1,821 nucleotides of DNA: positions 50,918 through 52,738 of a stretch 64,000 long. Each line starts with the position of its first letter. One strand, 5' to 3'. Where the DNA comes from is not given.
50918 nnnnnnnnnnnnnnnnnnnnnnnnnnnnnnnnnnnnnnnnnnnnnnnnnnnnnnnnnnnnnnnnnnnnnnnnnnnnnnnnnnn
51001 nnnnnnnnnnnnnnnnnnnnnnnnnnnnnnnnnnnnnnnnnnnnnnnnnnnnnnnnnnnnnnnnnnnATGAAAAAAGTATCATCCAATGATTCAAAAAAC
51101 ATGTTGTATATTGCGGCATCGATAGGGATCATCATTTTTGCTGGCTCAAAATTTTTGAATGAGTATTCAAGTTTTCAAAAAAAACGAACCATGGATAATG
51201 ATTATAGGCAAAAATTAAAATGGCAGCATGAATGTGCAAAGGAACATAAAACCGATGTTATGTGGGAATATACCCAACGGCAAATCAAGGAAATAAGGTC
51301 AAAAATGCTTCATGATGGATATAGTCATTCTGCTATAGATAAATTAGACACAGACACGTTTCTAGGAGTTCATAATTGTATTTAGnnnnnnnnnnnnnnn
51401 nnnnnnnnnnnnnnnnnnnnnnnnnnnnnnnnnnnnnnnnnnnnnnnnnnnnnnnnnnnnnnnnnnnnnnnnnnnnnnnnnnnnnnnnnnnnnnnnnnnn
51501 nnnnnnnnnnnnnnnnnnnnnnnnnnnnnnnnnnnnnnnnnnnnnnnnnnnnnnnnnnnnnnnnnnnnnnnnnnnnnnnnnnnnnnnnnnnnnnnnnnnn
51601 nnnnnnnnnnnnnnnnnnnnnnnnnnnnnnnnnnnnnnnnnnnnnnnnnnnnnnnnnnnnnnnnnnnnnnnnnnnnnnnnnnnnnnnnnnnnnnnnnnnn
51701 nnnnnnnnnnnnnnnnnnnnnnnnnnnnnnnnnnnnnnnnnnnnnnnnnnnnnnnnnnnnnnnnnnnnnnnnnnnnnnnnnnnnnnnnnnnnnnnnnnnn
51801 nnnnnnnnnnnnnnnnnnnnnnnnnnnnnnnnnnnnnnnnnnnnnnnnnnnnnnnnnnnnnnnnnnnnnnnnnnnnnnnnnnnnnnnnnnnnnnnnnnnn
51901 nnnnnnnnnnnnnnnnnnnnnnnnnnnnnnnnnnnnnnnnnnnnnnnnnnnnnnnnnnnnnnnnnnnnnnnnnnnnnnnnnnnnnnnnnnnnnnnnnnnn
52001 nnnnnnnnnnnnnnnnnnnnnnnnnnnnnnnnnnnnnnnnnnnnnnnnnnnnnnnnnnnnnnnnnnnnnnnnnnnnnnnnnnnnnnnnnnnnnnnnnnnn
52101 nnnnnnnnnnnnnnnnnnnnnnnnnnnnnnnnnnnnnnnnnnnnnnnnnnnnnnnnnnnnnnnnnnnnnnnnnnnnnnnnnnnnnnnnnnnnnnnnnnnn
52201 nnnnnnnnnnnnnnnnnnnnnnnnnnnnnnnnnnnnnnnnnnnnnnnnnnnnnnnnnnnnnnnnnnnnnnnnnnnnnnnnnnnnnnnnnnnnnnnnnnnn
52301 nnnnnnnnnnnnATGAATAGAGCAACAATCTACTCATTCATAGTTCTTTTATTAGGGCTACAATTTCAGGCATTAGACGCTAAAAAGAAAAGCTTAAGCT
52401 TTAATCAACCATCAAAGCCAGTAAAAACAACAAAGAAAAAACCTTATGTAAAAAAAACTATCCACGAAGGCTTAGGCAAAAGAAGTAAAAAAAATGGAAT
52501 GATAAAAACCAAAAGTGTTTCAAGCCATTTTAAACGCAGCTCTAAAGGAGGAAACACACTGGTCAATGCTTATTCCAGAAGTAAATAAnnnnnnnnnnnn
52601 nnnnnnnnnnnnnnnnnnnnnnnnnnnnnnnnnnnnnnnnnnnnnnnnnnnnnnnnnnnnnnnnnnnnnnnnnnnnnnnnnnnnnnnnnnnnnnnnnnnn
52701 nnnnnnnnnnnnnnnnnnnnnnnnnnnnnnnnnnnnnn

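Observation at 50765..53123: Tightly packed operon-like array of diverged small single-pass membrane protein paralogs with a conserved start region and a DGY motif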

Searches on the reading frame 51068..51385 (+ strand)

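Call 4: search_protein_families(library=pfam, proteins=[window:51068-51385:+], max_evalue=1)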
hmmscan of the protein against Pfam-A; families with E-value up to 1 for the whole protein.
window:51068-51385:+ (105 aa): 3 families
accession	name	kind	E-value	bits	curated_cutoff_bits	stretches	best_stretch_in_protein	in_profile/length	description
PF17048.11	Ceramidse_alk_C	-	0.11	12.8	30.5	1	39-100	99-162/169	Neutral/alkaline non-lysosomal ceramidase, C-terminal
PF02064.20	MAS20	-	0.12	12.9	27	1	36-79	15-58/132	MAS20 protein import receptor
PF24126.1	DUF7394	-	0.39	11.5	27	1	17-62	15-62/65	Family of unknown function (DUF7394)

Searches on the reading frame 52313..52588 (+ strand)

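Call 4: search_protein_families(library=pfam, proteins=[window:52313-52588:+], max_evalue=1)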
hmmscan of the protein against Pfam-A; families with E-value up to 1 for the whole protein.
window:52313-52588:+ (91 aa): 1 family
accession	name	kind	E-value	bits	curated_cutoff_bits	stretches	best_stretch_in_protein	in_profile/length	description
PF15231.11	VCX_VCY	-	0.41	11.9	27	1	23-71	18-66/122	Variable charge X/Y family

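Call 62: search_protein_families(library=phrogs, proteins=[window:52313-52588:+], max_evalue=0.01)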
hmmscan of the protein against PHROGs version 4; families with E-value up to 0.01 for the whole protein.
window:52313-52588:+ (91 aa): 0 families
